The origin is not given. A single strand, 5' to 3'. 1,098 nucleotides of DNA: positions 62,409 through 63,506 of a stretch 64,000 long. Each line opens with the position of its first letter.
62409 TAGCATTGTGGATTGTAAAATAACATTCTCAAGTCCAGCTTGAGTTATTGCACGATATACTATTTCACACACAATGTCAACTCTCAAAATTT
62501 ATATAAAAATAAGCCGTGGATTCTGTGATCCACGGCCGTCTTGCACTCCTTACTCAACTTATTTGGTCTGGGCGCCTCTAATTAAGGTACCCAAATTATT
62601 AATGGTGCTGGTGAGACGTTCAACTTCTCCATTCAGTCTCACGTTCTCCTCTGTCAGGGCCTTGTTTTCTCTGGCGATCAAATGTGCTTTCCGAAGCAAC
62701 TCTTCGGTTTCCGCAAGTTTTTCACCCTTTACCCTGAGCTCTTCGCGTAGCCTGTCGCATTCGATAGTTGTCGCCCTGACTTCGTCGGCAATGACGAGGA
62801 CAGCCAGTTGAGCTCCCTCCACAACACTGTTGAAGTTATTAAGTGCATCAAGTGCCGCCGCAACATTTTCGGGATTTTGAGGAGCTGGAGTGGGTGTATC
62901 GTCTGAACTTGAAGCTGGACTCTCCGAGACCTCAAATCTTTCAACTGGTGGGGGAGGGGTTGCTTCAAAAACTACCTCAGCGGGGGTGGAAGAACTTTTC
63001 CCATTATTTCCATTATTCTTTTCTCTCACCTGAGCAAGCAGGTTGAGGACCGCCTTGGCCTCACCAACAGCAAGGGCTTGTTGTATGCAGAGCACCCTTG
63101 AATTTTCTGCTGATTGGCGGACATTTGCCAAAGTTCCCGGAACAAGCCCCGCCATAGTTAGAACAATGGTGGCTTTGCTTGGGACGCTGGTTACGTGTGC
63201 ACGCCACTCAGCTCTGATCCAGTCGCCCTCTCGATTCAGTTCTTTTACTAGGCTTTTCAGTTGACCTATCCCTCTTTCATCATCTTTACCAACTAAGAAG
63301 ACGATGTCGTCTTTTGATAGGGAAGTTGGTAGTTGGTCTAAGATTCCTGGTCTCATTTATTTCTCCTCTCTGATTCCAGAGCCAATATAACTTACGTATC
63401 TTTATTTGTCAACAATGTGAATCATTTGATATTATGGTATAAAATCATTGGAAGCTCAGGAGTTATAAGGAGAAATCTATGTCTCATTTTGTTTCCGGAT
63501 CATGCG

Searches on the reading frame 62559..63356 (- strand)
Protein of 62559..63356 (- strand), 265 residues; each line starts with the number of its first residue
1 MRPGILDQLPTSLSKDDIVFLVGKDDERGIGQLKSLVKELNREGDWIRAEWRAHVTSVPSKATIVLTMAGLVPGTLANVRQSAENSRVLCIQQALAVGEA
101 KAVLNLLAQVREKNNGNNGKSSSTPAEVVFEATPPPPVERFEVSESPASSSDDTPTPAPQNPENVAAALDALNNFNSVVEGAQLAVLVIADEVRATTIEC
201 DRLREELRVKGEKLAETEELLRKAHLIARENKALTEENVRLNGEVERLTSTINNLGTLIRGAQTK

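Call 68: find_encoding_contigs(protein=window:62559-63356:-, flank=10000, max_places=2)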
Protein window:62559-63356:- (265 aa): 24 contigs read that carry it; 2 places shown.
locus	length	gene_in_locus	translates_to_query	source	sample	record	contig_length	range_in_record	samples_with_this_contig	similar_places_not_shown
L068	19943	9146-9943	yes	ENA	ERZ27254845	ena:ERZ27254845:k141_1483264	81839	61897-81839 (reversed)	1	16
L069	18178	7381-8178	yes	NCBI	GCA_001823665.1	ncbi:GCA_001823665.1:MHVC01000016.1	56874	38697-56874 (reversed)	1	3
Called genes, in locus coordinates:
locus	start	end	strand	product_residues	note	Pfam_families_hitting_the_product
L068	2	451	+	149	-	?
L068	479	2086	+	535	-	PF00394:Cu-oxidase (faint), PF07732:Cu-oxidase_3, PF07731:Cu-oxidase_2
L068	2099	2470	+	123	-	-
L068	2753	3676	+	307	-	-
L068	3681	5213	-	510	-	-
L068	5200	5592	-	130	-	-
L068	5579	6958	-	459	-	PF02195:ParB_N (weak), PF01555:N6_N4_Mtase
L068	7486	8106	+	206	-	-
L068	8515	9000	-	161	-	-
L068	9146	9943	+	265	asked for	-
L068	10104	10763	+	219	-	-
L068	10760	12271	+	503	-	-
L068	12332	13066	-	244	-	-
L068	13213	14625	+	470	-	-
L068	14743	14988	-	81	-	-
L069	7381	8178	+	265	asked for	-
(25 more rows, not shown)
